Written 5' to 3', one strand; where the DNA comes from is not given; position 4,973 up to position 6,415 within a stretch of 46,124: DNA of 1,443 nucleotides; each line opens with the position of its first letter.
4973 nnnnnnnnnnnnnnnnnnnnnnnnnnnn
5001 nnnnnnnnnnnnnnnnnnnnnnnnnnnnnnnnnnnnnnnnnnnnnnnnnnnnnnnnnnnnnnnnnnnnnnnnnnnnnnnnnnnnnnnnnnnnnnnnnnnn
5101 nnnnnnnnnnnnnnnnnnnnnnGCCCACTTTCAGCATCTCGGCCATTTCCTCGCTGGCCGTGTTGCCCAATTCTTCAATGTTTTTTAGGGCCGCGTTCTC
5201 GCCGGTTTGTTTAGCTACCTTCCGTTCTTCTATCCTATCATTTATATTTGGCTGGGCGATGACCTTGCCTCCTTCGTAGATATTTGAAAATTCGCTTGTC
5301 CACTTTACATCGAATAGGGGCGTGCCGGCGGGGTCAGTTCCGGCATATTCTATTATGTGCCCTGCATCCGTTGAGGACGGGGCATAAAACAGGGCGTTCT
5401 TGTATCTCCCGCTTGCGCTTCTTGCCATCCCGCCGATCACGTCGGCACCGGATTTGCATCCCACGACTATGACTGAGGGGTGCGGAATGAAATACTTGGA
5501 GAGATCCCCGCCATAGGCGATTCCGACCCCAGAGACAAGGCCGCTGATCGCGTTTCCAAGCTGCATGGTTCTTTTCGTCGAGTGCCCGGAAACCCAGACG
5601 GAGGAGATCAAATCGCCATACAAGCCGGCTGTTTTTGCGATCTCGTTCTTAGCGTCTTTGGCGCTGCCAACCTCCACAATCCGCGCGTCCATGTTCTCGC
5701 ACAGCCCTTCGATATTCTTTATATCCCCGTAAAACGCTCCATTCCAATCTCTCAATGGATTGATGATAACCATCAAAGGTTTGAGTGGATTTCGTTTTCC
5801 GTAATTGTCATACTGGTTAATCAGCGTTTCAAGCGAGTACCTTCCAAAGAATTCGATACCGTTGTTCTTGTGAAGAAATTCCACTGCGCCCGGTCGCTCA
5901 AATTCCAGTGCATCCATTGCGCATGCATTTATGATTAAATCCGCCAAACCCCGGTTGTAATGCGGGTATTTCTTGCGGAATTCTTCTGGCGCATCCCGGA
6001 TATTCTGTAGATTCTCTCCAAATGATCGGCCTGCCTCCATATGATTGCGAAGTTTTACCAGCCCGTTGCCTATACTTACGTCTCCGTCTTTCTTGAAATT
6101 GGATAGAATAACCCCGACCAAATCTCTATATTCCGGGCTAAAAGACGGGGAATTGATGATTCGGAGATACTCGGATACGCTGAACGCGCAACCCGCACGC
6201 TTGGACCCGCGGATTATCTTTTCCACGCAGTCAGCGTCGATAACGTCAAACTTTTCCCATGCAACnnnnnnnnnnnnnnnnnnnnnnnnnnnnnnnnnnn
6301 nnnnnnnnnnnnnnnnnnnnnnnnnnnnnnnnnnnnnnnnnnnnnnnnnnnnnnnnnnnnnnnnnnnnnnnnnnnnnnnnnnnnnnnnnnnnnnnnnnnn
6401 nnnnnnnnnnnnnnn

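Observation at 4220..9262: Orphan 1680-aa giant protein combining membrane, protease-like and GHKL-ATPase modules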

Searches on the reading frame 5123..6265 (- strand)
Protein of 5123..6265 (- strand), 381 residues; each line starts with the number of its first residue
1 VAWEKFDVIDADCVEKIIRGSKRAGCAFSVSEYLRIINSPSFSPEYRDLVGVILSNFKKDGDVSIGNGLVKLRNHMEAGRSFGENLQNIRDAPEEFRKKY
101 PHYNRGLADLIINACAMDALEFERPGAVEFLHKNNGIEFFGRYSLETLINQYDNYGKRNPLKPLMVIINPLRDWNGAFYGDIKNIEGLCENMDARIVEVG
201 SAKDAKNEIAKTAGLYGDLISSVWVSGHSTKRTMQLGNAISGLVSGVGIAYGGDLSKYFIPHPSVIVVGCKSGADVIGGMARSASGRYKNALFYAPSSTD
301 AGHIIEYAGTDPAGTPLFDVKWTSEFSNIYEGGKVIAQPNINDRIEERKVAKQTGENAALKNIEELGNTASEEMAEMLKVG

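Call 43: search_solved_structures(query=A3, max_evalue=10, show_alignments=2)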
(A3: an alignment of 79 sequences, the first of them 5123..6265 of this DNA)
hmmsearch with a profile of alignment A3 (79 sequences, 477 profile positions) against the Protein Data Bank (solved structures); distinct sequences matched with E-value up to 10: 78 (the best 60 are shown).
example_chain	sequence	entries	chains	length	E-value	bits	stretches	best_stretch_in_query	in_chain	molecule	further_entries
4rv1_A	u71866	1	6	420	1.4e-08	37.8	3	26-210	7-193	Engineered Protein OR497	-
23wn_A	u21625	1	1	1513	5.2e-06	29.3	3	74-226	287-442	DP622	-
23wo_A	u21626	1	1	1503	5.8e-06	29.1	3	40-226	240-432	DP221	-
23wm_A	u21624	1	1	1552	1.7e-05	27.6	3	18-253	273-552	PP507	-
4hxt_A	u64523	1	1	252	0.00023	23.8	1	31-214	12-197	De Novo Protein OR329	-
8fre_A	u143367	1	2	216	0.0017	20.9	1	39-217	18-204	RBL4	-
5h78_A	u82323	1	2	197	0.0028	20.3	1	85-220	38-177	cAMP-dependent protein kinase type II-alpha regulatory subunit,DHR14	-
5cwo_A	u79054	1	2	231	0.0047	19.5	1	22-183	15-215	Designed helical repeat protein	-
6u1s_A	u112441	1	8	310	0.0067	19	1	42-220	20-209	de novo designed 16-helix transmembrane nanopore, TMHC8_R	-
6w2q_A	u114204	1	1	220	0.0072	18.9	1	52-219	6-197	Junction 34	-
4uos_A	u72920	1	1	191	0.0086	18.7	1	38-215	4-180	DESIGNED HELICAL BUNDLE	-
4d4e_A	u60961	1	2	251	0.0091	18.6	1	31-228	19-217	ARMADILLO REPEAT PROTEIN ARM00016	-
5h7c_A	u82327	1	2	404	0.013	18.1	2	19-228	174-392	Immunoglobulin G-binding protein A, DHR14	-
4rzp_A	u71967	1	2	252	0.017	17.7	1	28-219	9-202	Engineered Protein OR366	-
9drl_A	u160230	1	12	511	0.017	17.6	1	40-163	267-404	T33-549_B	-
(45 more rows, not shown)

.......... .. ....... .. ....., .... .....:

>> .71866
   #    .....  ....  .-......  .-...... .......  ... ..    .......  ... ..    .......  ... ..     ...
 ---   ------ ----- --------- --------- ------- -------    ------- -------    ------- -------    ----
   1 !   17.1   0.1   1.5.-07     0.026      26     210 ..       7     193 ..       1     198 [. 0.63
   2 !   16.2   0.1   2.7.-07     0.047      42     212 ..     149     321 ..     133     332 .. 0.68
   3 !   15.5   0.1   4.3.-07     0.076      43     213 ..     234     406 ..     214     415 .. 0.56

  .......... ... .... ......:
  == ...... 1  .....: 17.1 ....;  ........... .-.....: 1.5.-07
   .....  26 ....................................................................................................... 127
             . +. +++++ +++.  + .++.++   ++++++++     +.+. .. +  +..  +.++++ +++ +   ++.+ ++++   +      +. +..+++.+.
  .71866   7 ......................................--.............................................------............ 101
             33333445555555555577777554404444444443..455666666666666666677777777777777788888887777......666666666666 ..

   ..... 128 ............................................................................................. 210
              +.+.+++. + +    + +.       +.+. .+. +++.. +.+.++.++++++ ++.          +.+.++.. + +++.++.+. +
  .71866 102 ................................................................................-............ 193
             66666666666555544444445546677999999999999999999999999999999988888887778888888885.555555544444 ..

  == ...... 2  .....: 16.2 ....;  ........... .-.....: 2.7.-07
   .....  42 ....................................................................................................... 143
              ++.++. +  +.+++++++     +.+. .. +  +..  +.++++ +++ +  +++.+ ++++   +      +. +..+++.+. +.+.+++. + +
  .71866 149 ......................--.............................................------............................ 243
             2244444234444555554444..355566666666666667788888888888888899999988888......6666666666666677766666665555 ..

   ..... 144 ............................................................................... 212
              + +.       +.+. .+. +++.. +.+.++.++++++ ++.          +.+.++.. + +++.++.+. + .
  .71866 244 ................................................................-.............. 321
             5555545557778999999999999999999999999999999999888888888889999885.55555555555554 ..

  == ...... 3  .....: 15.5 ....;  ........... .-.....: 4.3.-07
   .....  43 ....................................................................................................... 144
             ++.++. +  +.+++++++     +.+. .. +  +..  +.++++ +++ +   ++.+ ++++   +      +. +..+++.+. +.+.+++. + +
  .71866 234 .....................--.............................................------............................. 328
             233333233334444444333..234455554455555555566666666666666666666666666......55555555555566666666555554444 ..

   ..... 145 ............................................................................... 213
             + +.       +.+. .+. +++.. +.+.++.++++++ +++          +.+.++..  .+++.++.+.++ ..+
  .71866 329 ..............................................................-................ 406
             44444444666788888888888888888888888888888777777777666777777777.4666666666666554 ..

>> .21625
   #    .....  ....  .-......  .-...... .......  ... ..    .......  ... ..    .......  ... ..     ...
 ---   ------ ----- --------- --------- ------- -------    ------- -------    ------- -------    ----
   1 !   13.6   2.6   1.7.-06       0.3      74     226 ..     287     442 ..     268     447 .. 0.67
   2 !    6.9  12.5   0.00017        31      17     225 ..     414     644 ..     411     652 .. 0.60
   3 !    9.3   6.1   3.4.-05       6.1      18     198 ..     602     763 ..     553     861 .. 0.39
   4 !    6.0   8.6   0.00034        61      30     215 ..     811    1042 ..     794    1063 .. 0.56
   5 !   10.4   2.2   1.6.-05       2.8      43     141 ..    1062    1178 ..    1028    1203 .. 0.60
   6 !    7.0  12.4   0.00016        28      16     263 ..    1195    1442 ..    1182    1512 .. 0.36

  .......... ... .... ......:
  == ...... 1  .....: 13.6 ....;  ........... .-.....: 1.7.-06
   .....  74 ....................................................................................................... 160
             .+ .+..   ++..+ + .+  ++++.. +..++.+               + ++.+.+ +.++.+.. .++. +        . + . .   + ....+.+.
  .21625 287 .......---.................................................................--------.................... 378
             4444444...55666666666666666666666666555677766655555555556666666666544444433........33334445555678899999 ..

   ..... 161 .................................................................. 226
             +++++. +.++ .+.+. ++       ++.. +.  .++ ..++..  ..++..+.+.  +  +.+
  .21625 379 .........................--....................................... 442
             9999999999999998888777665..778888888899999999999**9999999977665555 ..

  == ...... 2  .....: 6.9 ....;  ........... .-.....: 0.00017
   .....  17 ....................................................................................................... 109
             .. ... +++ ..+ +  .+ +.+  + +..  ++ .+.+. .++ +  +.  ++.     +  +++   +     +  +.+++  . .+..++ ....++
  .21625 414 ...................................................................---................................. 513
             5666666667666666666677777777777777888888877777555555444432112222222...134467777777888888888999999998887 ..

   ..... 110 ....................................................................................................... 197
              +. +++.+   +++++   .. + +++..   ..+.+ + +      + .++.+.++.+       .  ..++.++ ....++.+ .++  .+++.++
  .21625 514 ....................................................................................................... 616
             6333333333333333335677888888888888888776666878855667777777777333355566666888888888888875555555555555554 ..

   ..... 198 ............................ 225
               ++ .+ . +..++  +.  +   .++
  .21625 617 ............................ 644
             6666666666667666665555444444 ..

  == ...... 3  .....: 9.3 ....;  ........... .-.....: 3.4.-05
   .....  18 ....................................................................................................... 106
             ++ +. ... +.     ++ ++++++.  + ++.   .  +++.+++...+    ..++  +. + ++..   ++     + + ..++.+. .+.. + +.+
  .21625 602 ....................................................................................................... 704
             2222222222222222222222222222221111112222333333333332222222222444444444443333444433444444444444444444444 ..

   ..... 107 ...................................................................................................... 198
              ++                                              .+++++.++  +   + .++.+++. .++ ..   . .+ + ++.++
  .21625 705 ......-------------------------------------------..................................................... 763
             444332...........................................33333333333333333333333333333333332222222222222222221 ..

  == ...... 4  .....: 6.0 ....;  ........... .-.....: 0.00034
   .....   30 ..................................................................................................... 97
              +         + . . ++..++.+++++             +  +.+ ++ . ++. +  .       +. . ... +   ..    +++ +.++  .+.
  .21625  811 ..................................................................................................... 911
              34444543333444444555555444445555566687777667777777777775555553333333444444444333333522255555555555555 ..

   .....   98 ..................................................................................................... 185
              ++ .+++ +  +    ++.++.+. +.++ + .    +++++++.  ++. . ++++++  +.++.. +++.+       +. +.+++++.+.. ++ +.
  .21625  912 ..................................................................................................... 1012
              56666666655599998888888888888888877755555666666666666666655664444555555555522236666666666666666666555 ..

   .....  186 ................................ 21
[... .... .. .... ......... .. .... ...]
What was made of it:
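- Tried and rejected: The PDB profile search with the untrimmed alignment A3 was swamped by designed helical-repeat proteins, because of the ARM-like N-termini of the ~500-aa homologues (call 43).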

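Call 44: predict_structure(alignment_id=A3)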
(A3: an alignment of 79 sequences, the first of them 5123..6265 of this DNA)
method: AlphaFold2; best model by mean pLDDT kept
length: 381 residues; sequences in the alignment: 79
mean_pLDDT: 76.9   pTM: 0.71
mean pLDDT of the five models: 76.9, 74.7, 74.3, 73.8, 72.4
residues with pLDDT >= 90: 174; 70-90: 59; 50-70: 102; < 50: 46
segments of 3 or more residues with pLDDT < 50: 1-10, 20-28, 60-66, 79-87, 241-246
pLDDT, mean of each block of 10 residues (from residue 1): 36 51 45 65 64 57 49 52 45 67 69 88 94 96 97 97 97 89 96 97 93 97 95 81 49 84 95 90 90 91 91 95 85 82 53 54 71 73 63
secondary structure, 60 per line:
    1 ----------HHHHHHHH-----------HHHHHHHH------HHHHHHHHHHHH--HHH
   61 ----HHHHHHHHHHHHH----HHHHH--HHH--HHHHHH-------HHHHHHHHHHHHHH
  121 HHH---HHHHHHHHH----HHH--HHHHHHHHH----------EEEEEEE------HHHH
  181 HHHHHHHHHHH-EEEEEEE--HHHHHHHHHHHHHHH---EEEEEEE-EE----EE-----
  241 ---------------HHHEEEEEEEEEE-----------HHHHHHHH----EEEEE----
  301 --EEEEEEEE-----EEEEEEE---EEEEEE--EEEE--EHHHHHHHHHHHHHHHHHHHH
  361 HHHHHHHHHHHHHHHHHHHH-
elements in order: H11-18 H30-37 H44-55 H65-77 H82-86 H94-99 H107-123 H127-135 H145-153 E164-170 H177-191 E193-199 H202-216 E220-226 E259-268 H280-287 E292-296 E303-310 E316-322 E326-331 E334-337 H341-380
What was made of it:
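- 5258..5935 (-): Caspase-fold (clan CD) cysteine-protease-like domain related to DUF4347/Tce1, aa 1110-1335. His1227 is at 5582-5584 and Cys1269 at 5456-5458. D1172 and E1197 are also invariant. AlphaFold2 core pLDDT >90 (call 44).
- On Clan CD cysteine peptidases (caspase-like; DUF4347 / C80 CPD): In the model, strands E220-226 and E259-268 end immediately before them (call 44).
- The AlphaFold2 core has pLDDT >90 (call 44).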

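Call 47: fold_search(model_id=the predicted structure, library=pdb)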
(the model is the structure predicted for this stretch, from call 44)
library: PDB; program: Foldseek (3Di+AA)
matches with E <= 10: 1232; with E <= 0.001: 0
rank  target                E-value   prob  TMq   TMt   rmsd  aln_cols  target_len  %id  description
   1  8dgz_B                2.7e-03  0.99  0.23  0.37   8.2       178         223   14  Caspase-7 bound to substrate mimic and allosteric inhibitor (released 2023-07-05)
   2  9qpe_G                3.4e-03  1.00  0.31  0.60   5.7       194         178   16  Hcp3-Tce1 complex from the Pseudomonas aeruginosa Type VI Secretion System (released 2026-04-08)
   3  7t22_A                4.8e-03  0.35  0.19  0.17  20.5       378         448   11  E. coli DnaB bound to three DnaG C-terminal domains, ssDNA, ADP and AlF4 (released 2023-01-18)
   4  4jr2_A                6.1e-03  0.95  0.23  0.36   9.6       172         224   11  Human procaspase-7/caspase-7 heterodimer bound to Ac-DEVD-CMK (released 2013-05-08)
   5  4jr1_B                6.8e-03  0.85  0.23  0.35  10.8       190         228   12  Human procaspase-7 bound to Ac-DEVD-CMK (released 2013-05-08)
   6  1f1j_B                9.7e-03  0.89  0.23  0.34   7.8       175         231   14  CRYSTAL STRUCTURE OF CASPASE-7 IN COMPLEX WITH ACETYL-ASP-GLU-VAL-ASP-CHO (released 2001-05-23)
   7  5ias_A                1.0e-02  0.96  0.26  0.38   8.8       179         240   13  Caspase 3 V266Y (released 2016-10-26)
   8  4quj_A                1.0e-02  0.95  0.25  0.37   9.0       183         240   13  Caspase-3 T140GV266H (released 2014-11-05)
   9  4ehn_A                1.2e-02  0.85  0.22  0.33  10.4       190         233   11  Allosteric Modulation of Caspase-3 through Mutagenesis (released 2012-06-06)
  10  4qua_A                1.3e-02  0.97  0.25  0.37   6.3       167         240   14  Caspase-3 Y195F (released 2014-11-05)
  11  4eha_C                1.3e-02  0.92  0.25  0.37   9.0       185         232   12  Allosteric Modulation of Caspase-3 through Mutagenesis (released 2012-06-06)
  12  4m9r_B                1.3e-02  0.91  0.23  0.37  11.6       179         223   14  Crystal structure of CED-3 (released 2013-10-09)
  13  3dei_A                1.3e-02  0.77  0.21  0.32  10.6       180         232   12  Crystal Structures of Caspase-3 with Bound Isoquinoline-1,3,4-trione Derivative Inhibitors (released 2008-09-02)
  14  4qub_A                1.4e-02  0.92  0.25  0.37   9.7       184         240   13  Caspase-3 K137A (released 2014-11-05)
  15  1f1j_A                1.4e-02  0.82  0.23  0.34   9.8       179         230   12  CRYSTAL STRUCTURE OF CASPASE-7 IN COMPLEX WITH ACETYL-ASP-GLU-VAL-ASP-CHO (released 2001-05-23)
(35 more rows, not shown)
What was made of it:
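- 5258..5935 (-): Foldseek matches caspases and 9qpe_G (call 47).
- On Clan CD cysteine peptidases (caspase-like; DUF4347 / C80 CPD): The scores are modest: E of 2.7e-3 or weaker, and target-normalised TM-scores of 0.35-0.60 (call 47).
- Foldseek's best matches are caspase-7, caspase-3, CED-3, gingipain and the DUF4347 protein Tce1 (9qpe_G, probability 1.00, target-normalised TM-score 0.60) (call 47). The fold match is modest: Foldseek E~3e-3 and TM-scores of 0.35-0.60 (call 47).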

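Call 100: fold_search(model_id=the predicted structure, library=viral)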
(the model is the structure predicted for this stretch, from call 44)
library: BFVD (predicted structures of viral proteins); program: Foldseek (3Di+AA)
matches with E <= 10: 686; with E <= 0.001: 0
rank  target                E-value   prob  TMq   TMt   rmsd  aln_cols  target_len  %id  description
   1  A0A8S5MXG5            2.3e-03  0.99  0.25  0.29   8.4       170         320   14  Uncharacterized protein [Myoviridae sp. ctWaE18]
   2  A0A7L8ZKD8            3.1e-03  0.28  0.19  0.17  21.7       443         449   12  Putative DnaB-like replicative DNA helicase [Campylobacter phage F379]
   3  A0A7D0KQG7            3.7e-03  0.30  0.19  0.15  22.6       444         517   12  (no name in the UniProt tables at hand)
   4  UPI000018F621         4.0e-03  0.21  0.17  0.16  20.8       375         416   11  (no name look-up for this kind of identifier)
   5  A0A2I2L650            5.6e-03  0.85  0.23  0.25   9.6       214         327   11  Uncharacterized protein [Orpheovirus IHUMI-LCC2]
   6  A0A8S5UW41            5.6e-03  0.23  0.18  0.16  19.1       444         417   10  DnaB-like replicative helicase [Siphoviridae sp. ctgaU3]
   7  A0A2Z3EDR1            6.0e-03  0.18  0.16  0.14  21.3       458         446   10  (no name in the UniProt tables at hand)
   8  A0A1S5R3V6            6.3e-03  0.21  0.18  0.15  22.5       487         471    9  DnaB-like replicative helicase [Pseudomonas phage pf16]
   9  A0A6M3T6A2            6.7e-03  0.20  0.16  0.14  22.7       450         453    9  (no name in the UniProt tables at hand)
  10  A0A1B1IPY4            7.1e-03  0.16  0.16  0.14  22.5       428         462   12  (no name in the UniProt tables at hand)
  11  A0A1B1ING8            8.0e-03  0.51  0.20  0.19  11.1       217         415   10  (no name in the UniProt tables at hand)
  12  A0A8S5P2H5            8.0e-03  0.51  0.19  0.15  19.3       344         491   10  Minor capsid protein (Fragment) [Siphoviridae sp. ctKUC4]
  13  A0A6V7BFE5            8.5e-03  0.41  0.18  0.10  16.0       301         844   12  (no name in the UniProt tables at hand)
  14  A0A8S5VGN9            9.6e-03  0.23  0.19  0.14  25.0       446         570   12  Helicase REPLICATION [Myoviridae sp. ctkfK18]
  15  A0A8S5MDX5            1.3e-02  0.20  0.19  0.16  20.8       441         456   12  Helicase REPLICATION [Siphoviridae sp. ctYh54]
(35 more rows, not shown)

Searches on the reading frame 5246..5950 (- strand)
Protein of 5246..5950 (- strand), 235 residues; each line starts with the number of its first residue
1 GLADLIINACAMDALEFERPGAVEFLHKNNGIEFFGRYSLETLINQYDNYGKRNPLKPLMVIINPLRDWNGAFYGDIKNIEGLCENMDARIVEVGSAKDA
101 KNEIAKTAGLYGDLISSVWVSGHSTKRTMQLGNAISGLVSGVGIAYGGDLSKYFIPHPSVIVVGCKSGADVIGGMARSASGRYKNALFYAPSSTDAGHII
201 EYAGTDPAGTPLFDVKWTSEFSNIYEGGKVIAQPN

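Call 104: search_solved_structures(query=A11, max_evalue=10, show_alignments=3)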
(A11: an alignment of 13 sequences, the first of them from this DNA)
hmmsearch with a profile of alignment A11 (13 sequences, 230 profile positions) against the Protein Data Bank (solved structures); distinct sequences matched with E-value up to 10: 3.
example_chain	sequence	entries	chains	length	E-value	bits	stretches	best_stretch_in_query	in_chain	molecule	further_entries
9qpe_G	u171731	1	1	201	0.17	14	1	99-193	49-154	DUF4347 domain-containing protein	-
6i39_A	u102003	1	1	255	0.57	12.3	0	116-146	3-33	v31Pizza6-AYW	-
2lnd_A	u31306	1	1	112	0.68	12.1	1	73-153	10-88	DE NOVO DESIGNED PROTEIN, PFK fold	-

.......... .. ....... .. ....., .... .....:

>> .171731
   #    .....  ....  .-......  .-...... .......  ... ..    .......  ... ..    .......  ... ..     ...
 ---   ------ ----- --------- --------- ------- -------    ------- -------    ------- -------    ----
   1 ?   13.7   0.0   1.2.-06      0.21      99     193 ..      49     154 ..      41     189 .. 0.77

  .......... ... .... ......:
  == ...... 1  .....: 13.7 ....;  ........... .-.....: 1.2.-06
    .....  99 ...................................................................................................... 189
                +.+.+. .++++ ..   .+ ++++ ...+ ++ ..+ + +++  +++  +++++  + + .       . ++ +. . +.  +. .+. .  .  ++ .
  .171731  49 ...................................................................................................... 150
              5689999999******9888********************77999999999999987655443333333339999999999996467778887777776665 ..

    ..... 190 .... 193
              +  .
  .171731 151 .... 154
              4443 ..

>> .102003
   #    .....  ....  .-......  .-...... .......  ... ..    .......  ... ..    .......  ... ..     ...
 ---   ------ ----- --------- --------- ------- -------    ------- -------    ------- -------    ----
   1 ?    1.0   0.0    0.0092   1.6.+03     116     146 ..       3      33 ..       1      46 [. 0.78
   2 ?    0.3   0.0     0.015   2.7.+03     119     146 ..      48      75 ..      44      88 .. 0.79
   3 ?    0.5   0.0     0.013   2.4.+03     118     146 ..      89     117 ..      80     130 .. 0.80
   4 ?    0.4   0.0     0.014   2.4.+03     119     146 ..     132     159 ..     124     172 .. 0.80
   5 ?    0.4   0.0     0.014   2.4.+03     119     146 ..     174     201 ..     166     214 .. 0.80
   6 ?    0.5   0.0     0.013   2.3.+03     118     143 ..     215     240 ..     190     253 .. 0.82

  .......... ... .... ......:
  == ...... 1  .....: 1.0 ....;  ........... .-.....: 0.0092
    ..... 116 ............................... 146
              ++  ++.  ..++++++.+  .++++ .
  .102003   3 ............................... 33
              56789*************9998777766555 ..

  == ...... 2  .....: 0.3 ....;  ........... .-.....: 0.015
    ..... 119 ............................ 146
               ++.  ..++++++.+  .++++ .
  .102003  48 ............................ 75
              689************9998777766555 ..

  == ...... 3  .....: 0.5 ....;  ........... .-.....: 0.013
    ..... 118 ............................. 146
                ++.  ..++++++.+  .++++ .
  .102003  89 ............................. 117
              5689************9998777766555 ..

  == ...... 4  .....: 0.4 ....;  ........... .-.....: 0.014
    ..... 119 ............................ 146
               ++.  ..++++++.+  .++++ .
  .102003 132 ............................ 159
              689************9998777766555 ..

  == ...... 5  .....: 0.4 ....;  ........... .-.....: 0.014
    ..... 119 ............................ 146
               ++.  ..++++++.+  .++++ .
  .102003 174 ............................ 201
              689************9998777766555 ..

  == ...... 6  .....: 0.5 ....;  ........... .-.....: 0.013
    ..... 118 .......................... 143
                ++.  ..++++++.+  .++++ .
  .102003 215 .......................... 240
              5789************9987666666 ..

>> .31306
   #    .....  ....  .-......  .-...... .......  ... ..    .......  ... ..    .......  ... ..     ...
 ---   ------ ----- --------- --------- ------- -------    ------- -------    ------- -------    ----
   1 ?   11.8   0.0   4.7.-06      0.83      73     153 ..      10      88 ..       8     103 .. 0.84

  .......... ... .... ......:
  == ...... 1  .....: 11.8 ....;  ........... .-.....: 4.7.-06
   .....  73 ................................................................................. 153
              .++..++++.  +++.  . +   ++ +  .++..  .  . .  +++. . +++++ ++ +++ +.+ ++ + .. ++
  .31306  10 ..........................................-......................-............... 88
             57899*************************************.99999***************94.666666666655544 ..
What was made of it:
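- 5258..5935 (-): The profile's top PDB hit is 9qpe_G, with His and Cys aligned (call 104).
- On Clan CD cysteine peptidases (caspase-like; DUF4347 / C80 CPD): The profile against 9qpe_G gives E=0.17 (call 104).
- An independent profile search ranks 9qpe_G first, with His and Cys aligned (call 104).
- Tried and rejected: I repeated it with the trimmed core (call 104).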
